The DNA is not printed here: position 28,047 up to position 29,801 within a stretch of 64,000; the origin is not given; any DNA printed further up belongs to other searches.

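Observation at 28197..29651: Orphan soluble FlhA/SctV cytoplasmic-domain protein lacking the membrane export gate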

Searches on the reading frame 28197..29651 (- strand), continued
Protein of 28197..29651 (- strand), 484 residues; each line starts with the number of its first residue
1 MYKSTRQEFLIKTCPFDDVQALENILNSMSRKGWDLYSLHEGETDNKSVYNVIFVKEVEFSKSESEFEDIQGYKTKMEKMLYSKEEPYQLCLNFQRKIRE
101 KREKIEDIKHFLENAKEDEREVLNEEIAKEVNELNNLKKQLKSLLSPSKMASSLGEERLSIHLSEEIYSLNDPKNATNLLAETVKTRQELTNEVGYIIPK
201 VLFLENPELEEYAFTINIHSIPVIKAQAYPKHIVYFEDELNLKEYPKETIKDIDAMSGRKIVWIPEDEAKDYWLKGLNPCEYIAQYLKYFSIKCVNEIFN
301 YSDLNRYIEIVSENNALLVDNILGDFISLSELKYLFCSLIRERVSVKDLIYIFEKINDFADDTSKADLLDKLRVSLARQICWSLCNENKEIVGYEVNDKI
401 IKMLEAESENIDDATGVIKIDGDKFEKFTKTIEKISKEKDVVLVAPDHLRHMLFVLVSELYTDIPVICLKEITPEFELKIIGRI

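Call 73: find_homologous_proteins(query=P0149, max_evalue=1e-20)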
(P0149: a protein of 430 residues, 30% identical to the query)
Query P0149 (430 aa): 1954 proteins with E <= 1e-20 among 8000 candidates; the best 120 are listed.
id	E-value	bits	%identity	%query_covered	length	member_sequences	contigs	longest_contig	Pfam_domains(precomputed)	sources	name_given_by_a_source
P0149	8.6e-275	929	100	100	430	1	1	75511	PF00771.26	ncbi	ncbi:MAG: FHIPEP family type III secretion protein [Candidatus Gastranaerophilaceae bacterium]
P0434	2.4e-142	493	60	92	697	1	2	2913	PF00771.26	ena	-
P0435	7.2e-142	491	59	92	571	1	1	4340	PF00771.26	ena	-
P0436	7.4e-142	491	59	92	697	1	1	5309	PF00771.26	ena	-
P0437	7.5e-142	491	59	92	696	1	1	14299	PF00771.26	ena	-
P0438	7.5e-142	491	59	92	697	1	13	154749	PF00771.26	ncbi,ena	-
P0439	7.6e-142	491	59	92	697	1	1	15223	PF00771.26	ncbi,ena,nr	ncbi:flagellar type III secretion system protein FlhA [bacterium]|nr:flagellar type III secretion sy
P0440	8.0e-142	491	59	92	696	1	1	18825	PF00771.26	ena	-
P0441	1.0e-141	491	59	92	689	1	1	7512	PF00771.26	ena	-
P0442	1.0e-141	490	59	92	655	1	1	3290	PF00771.26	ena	-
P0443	1.1e-141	490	59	92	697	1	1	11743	PF00771.26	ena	-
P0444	1.1e-141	490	58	96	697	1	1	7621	PF00771.26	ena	-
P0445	1.2e-141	490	59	92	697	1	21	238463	PF00771.26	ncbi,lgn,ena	-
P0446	1.2e-141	490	59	92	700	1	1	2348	PF00771.26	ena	-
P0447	1.2e-141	490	59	92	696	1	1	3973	PF00771.26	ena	-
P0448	1.2e-141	490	59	92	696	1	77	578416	PF00771.26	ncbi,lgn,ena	-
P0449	1.2e-141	490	59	92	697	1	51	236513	PF00771.26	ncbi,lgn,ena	-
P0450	1.2e-141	490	59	92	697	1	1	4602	PF00771.26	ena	-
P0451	1.2e-141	490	59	92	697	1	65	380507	PF00771.26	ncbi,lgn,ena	-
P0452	1.2e-141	490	59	92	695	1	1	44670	PF00771.26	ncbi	-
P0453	1.2e-141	490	58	96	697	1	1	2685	PF00771.26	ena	-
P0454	1.2e-141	490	59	92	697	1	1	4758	PF00771.26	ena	-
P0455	1.2e-141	490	59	92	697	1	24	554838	PF00771.26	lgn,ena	-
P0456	1.2e-141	490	59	92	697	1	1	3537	PF00771.26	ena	-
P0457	1.2e-141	490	59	92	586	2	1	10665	PF00771.26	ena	-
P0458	1.3e-141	490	59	92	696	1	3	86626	PF00771.26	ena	-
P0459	1.3e-141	490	59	92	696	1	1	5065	PF00771.26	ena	-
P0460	1.3e-141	490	59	92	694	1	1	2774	PF00771.26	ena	-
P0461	1.3e-141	490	57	96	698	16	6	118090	PF00771.26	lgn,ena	-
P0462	1.4e-141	490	58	96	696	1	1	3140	PF00771.26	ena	-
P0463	1.5e-141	490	57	97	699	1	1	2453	PF00771.26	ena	-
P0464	1.5e-141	490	59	92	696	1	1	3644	PF00771.26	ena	-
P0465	1.6e-141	490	59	92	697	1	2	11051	PF00771.26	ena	-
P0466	1.6e-141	490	59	92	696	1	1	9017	PF00771.26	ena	-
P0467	1.6e-141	490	58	96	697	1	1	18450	PF00771.26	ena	-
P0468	1.6e-141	490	58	96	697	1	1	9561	PF00771.26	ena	-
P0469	1.6e-141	490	58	96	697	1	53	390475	PF00771.26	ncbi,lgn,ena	-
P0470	1.6e-141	490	58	96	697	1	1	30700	PF00771.26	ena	-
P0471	1.6e-141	490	58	96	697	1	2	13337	PF00771.26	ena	-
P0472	1.8e-141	490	59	92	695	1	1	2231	PF00771.26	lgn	-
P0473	1.8e-141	490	59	92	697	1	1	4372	PF00771.26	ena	-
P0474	1.8e-141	490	59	92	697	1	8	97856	PF00771.26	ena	-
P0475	1.8e-141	490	59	92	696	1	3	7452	PF00771.26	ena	-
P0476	1.8e-141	490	59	92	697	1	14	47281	PF00771.26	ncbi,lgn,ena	-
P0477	1.8e-141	490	59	92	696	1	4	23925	PF00771.26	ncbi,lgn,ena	-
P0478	2.0e-141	490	59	92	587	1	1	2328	PF00771.26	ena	-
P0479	2.0e-141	490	59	92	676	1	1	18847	PF00771.26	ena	-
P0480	2.0e-141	490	59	92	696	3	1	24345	PF00771.26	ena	-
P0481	2.0e-141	489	59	92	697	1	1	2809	PF00771.26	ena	-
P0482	2.2e-141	489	59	92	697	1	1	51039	PF00771.26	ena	-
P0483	2.5e-141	489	57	96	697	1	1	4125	PF00771.26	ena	-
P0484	2.7e-141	489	57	96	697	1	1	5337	PF00771.26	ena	-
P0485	2.8e-141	489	59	92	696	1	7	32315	PF00771.26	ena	-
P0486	2.8e-141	489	57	96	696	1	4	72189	PF00771.26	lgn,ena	-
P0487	2.9e-141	489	59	92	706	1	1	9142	PF00771.26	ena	-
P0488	2.9e-141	489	59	92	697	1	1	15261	PF00771.26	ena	-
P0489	3.0e-141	489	59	92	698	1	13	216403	PF00771.26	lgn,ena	-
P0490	3.0e-141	489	59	92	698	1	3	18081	PF00771.26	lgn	-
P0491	3.0e-141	489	59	92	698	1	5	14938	PF00771.26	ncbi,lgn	-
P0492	3.0e-141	489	59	92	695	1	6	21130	PF00771.26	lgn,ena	-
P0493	3.1e-141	489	59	92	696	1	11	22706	PF00771.26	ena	-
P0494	3.1e-141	489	59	92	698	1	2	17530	PF00771.26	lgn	-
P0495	3.3e-141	489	57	96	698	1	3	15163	PF00771.26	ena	-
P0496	3.3e-141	489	59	92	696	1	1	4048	PF00771.26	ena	-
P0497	3.3e-141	489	57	96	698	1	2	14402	PF00771.26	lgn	-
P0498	3.6e-141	489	59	92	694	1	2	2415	PF00771.26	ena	-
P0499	3.6e-141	489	57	96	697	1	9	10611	PF00771.26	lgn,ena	-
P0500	3.6e-141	489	57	96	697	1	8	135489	PF00771.26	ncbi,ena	-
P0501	3.7e-141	489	57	96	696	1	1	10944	PF00771.26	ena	-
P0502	3.7e-141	489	57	96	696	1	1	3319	PF00771.26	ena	-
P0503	3.7e-141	489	57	96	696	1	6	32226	PF00771.26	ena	-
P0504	3.7e-141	489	57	96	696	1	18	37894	PF00771.26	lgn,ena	-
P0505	4.0e-141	489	59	92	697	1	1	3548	PF00771.26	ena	-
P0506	4.0e-141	489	59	92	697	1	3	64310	PF00771.26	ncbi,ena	-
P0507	4.1e-141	489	59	92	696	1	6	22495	PF00771.26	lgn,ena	-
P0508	4.1e-141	489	59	92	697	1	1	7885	PF00771.26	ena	-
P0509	4.5e-141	488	57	93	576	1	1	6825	PF00771.26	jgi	-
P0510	4.5e-141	488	56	98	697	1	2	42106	PF00771.26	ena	-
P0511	4.6e-141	488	58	92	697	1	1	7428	PF00771.26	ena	-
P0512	4.7e-141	488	59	92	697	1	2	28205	PF00771.26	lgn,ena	-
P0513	4.8e-141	488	57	96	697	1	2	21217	PF00771.26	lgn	-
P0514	4.9e-141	488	59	92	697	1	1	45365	PF00771.26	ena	-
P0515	5.2e-141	488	58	92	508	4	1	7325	PF00771.26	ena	-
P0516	5.3e-141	488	59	92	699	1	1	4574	PF00771.26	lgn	-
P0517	5.5e-141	488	59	92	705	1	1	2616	PF00771.26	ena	-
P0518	5.7e-141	488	59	92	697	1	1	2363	PF00771.26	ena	-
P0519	6.5e-141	488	59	92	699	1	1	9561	PF00771.26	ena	-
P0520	7.2e-141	488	59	92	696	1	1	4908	PF00771.26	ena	-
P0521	7.3e-141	488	59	92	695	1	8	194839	PF00771.26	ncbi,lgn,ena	-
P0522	7.6e-141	488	59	92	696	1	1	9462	PF00771.26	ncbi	-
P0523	7.7e-141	488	59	92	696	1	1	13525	PF00771.26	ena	-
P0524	7.7e-141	488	59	92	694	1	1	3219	PF00771.26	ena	-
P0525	8.0e-141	488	59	92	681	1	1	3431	PF00771.26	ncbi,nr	ncbi:FHIPEP family type III secretion protein, partial [bacterium]|nr:FHIPEP family type III secreti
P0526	8.1e-141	488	59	92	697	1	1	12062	PF00771.26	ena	-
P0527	8.4e-141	487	59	92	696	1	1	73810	PF00771.26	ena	-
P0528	8.5e-141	487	59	92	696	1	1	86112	PF00771.26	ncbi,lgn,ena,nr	ncbi:FHIPEP family type III secretion protein [bacterium]|nr:FHIPEP family type III secretion protei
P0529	8.5e-141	487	59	92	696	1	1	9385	PF00771.26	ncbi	-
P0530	8.8e-141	487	59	92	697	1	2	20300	PF00771.26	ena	-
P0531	9.3e-141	487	59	92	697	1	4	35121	PF00771.26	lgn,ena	-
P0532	9.7e-141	487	59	92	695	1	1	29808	PF00771.26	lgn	-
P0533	9.8e-141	487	59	92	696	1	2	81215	PF00771.26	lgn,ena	-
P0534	1.0e-140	487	59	92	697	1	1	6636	PF00771.26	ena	-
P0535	1.1e-140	487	57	96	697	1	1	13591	PF00771.26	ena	-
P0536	1.1e-140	487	59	92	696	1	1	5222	PF00771.26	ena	-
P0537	1.1e-140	487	59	92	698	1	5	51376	PF00771.26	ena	-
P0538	1.2e-140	487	57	96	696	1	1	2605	PF00771.26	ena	-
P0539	1.2e-140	487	58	92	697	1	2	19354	PF00771.26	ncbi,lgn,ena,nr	ncbi:FHIPEP family type III secretion protein [bacterium]|nr:FHIPEP family type III secretion protei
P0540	1.2e-140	487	56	98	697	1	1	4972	PF00771.26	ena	-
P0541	1.2e-140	487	56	98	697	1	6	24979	PF00771.26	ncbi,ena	-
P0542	1.2e-140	487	58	92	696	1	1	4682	PF00771.26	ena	-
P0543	1.2e-140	487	58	92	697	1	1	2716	PF00771.26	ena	-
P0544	1.2e-140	487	59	92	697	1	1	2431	PF00771.26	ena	-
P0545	1.3e-140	487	58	92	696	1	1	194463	PF00771.26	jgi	-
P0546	1.3e-140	487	58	92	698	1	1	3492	PF00771.26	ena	-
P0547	1.3e-140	487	58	92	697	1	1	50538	PF00771.26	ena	-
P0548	1.7e-140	486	59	92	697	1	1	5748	PF00771.26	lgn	-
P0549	1.8e-140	486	59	92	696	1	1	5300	PF00771.26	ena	-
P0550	1.8e-140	486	59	92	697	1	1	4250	PF00771.26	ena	-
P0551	1.8e-140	486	59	92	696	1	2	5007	PF00771.26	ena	-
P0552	1.8e-140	486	59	92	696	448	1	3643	PF00771.26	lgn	-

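Call 75: find_encoding_contigs(protein=P0448, flank=10000, max_places=10)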
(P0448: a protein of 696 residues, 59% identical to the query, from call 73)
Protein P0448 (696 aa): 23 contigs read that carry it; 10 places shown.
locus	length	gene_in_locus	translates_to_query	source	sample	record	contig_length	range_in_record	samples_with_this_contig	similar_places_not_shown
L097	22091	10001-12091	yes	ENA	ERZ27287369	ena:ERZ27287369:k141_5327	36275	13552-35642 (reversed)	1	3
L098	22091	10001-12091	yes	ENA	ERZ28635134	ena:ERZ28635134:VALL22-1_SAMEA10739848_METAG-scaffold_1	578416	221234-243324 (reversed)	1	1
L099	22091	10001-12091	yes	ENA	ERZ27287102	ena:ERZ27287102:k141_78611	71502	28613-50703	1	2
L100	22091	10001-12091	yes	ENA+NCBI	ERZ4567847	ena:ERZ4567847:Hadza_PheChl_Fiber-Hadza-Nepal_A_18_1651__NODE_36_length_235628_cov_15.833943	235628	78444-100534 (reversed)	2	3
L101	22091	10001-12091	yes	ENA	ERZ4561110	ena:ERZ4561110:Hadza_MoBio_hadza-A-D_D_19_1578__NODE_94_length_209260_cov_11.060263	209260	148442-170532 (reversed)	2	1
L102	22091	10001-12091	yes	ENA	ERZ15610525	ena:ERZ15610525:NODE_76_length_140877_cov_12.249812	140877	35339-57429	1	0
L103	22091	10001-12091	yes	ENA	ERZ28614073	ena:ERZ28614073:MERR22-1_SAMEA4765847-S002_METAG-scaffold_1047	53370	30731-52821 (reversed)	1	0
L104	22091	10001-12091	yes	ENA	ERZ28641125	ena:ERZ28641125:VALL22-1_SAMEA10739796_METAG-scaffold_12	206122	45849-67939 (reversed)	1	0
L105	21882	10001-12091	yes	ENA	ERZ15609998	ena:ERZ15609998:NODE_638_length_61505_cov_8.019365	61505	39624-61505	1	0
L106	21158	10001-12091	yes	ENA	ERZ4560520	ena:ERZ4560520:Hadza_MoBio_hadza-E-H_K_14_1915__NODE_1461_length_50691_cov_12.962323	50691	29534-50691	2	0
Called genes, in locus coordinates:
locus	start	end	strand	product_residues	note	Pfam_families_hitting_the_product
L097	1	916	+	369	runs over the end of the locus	-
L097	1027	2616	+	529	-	-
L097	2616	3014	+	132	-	PF03652:RuvX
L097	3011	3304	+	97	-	-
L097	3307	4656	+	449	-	PF02861:Clp_N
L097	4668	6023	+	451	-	PF01171:ATP_bind_3, PF11734:TilS_C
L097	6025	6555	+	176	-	PF00156:Pribosyltran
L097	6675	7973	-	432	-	PF00342:PGI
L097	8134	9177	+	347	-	-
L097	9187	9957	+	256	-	PF02108:FliH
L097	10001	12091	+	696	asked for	PF00771:FHIPEP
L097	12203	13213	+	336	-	PF13793:Pribosyltran_N, PF00156:Pribosyltran, PF14572:Pribosyl_synth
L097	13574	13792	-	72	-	PF13560:HTH_31, PF12844:HTH_19, PF01381:HTH_3, PF13443:HTH_26 (faint)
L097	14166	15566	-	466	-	PF02789:Peptidase_M17_N, PF00883:Peptidase_M17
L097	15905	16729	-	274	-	PF01978:TrmB, PF11495:TrmB_EBD_N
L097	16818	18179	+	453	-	PF02163:Peptidase_M50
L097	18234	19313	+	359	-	-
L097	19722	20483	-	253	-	PF01739:CheR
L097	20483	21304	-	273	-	PF00561:Abhydrolase_1, PF07819:PGAP1 (weak), PF07859:Abhydrolase_3 (weak), PF12146:Hydrolase_4, PF12697:Abhydrolase_6, PF20434:BD-FAE (faint), PF00326:Peptidase_S9, PF08840:BAAT_C (weak), +1 more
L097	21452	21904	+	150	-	PF00583:Acetyltransf_1, PF13673:Acetyltransf_10, PF13508:Acetyltransf_7, PF08445:FR47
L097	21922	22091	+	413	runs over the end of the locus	PF04464:Glyphos_transf (faint)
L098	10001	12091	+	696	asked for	PF00771:FHIPEP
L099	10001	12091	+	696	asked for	PF00771:FHIPEP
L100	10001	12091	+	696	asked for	PF00771:FHIPEP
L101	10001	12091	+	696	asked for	PF00771:FHIPEP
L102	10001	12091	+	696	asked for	PF00771:FHIPEP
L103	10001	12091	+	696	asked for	PF00771:FHIPEP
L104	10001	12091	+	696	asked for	PF00771:FHIPEP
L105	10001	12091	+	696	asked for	PF00771:FHIPEP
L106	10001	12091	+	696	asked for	PF00771:FHIPEP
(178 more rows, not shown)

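Call 76: find_encoding_contigs(protein=P0017, flank=3000, max_places=10)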
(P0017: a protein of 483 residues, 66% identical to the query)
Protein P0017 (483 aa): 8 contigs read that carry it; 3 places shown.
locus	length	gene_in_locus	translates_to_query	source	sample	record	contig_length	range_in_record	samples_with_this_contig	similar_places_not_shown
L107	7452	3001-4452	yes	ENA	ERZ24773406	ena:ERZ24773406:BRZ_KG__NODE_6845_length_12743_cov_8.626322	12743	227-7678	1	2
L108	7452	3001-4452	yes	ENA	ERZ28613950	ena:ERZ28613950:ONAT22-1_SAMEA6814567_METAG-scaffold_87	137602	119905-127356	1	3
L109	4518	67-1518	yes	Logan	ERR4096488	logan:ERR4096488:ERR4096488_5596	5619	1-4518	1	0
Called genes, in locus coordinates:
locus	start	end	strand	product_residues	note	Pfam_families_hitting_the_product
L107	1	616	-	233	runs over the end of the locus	-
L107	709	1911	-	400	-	PF00162:PGK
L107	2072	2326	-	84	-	-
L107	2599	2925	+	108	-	-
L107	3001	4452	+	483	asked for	PF00771:FHIPEP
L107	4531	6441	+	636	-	PF01590:GAF (weak), PF00990:GGDEF, PF13487:HD_5, PF01966:HD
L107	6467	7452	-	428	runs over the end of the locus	PF01964:ThiC_Rad_SAM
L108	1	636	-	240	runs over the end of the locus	-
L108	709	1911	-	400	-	PF00162:PGK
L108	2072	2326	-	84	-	-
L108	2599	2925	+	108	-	-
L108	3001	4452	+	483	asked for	PF00771:FHIPEP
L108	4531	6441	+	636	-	PF01590:GAF (weak), PF00990:GGDEF, PF13487:HD_5, PF01966:HD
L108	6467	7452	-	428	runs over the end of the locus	PF01964:ThiC_Rad_SAM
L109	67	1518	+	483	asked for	PF00771:FHIPEP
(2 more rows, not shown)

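Call 83: find_encoding_contigs(protein=P0138, flank=10000, max_places=2)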
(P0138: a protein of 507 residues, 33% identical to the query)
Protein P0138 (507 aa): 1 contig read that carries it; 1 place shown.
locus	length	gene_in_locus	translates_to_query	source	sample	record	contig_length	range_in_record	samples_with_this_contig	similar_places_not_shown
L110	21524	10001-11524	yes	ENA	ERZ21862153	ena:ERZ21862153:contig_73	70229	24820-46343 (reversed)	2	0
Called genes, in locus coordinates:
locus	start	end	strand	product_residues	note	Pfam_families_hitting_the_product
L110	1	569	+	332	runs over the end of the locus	PF13177:DNA_pol3_delta2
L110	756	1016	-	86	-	-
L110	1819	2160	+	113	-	-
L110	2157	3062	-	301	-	PF00288:GHMP_kinases_N, PF08544:GHMP_kinases_C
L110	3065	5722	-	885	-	PF00675:Peptidase_M16, PF05193:Peptidase_M16_C, PF00675:Peptidase_M16, PF05193:Peptidase_M16_C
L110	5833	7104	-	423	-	PF00206:Lyase_1, PF10397:ADSL_C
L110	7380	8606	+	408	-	-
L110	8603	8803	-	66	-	PF02597:ThiS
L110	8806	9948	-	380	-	PF17792:ThiD2, PF02581:TMP-TENI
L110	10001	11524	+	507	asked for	PF00771:FHIPEP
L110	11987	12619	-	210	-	-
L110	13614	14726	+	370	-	PF13371:TPR_9 (faint), PF23914:TPR_CcmH_CycH (faint), PF25058:ARM_TT21 (faint), PF25062:ARM_TT21_N (weak), PF13432:TPR_16 (weak), PF25062:ARM_TT21_N, PF13424:TPR_12, PF14559:TPR_19 (weak), +8 more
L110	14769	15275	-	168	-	PF11026:DUF2721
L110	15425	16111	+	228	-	PF00027:cNMP_binding, PF13545:HTH_Crp_2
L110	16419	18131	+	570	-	PF11741:AMIN, PF01520:Amidase_3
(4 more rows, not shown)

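Call 84: find_encoding_contigs(protein=P0128, flank=10000, max_places=2)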
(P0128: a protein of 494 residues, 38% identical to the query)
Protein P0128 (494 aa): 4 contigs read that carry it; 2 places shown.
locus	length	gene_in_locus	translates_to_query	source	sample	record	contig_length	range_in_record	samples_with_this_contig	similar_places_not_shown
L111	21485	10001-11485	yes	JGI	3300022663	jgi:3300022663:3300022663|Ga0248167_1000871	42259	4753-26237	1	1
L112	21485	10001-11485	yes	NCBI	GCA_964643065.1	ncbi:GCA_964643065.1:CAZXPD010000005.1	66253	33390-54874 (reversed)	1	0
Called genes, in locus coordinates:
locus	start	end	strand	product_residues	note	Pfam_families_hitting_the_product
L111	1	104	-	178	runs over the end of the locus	-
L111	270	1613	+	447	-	PF00395:SLH, PF03743:TrbI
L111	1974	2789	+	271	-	PF03328:HpcH_HpaI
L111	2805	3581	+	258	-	PF00702:Hydrolase, PF13344:Hydrolase_6, PF13419:HAD_2 (faint), PF13242:Hydrolase_like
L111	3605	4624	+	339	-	PF04055:Radical_SAM, PF13186:SPASM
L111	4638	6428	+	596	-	PF02776:TPP_enzyme_N, PF00205:TPP_enzyme_M, PF02775:TPP_enzyme_C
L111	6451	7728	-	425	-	-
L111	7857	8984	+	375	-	PF00852:Glyco_transf_10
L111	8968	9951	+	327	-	PF00535:Glycos_transf_2, PF13641:Glyco_tranf_2_3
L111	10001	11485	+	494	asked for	PF00771:FHIPEP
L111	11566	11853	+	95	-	PF02686:GatC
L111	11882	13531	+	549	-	PF06418:CTP_synth_N, PF07722:Peptidase_C26 (faint), PF00117:GATase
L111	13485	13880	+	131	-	PF00383:dCMP_cyt_deam_1, PF08211:dCMP_cyt_deam_2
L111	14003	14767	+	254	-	PF01739:CheR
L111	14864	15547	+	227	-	PF08534:Redoxin, PF00578:AhpC-TSA, PF10417:1-cysPrx_C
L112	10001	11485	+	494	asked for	PF00771:FHIPEP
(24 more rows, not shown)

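Call 86: search_protein_families(library=pfam, proteins=[L097:8134-9177:+, L097:1027-2616:+, L097:9187-9957:+, L011:10001-10600:+, L097:18234-19313:+], max_evalue=0.1)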
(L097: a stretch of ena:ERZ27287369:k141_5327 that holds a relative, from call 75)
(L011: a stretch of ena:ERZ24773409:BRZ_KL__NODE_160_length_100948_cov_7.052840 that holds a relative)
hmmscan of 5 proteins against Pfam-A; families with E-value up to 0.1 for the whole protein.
L097:8134-9177:+ (347 aa): 1 family
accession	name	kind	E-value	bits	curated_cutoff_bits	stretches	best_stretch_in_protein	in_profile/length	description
PF09531.15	Ndc1_Nup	-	0.043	13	29.8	1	139-316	386-500/607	Nucleoporin protein Ndc1-Nup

L097:1027-2616:+ (529 aa): 0 families

L097:9187-9957:+ (256 aa): 5 families
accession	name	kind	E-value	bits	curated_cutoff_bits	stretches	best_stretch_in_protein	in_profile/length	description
PF02108.21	FliH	-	1.1e-24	87.3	24.1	1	121-247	4-126/128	Flagellar assembly protein FliH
PF01991.23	vATP-synt_E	-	0.00026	20.9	24.2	1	93-252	16-189/199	ATP synthase (E/31 kDa) subunit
PF00213.23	OSCP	-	0.0034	17.9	22.3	1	208-253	127-172/172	ATP synthase delta (OSCP) subunit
PF06635.17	T3SS_SCTL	-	0.0089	16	23.3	1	74-250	41-195/206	Type 3 secretion system stator protein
PF12919.13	TcdA_TcdB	-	0.025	14.3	23.6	1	96-190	45-143/382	TcdA/TcdB catalytic glycosyltransferase domain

L011:10001-10600:+ (200 aa): 2 families
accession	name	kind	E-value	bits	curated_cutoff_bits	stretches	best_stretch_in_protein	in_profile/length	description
PF23242.1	AAA_lid_TRIP13_C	-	0.023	15.4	27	1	129-168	8-47/110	TRIP13-like, AAA+ ATPase lid C-terminal domain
PF12659.13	Stn1_C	-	0.047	14.1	25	1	121-160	47-86/165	Telomere capping C-terminal wHTH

L097:18234-19313:+ (359 aa): 2 families
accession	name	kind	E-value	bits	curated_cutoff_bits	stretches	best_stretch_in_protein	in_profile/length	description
PF13395.12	HNH_4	-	0.00059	20.2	22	1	228-273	5-50/54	HNH endonuclease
PF01844.29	HNH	-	0.017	15.7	21.4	1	239-263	12-36/47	HNH endonuclease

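Call 96: search_protein_families(library=padloc, proteins=[window:28197-29651:-], max_evalue=0.01)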
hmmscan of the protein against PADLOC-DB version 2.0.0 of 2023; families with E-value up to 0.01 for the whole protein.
window:28197-29651:- (484 aa): 0 families
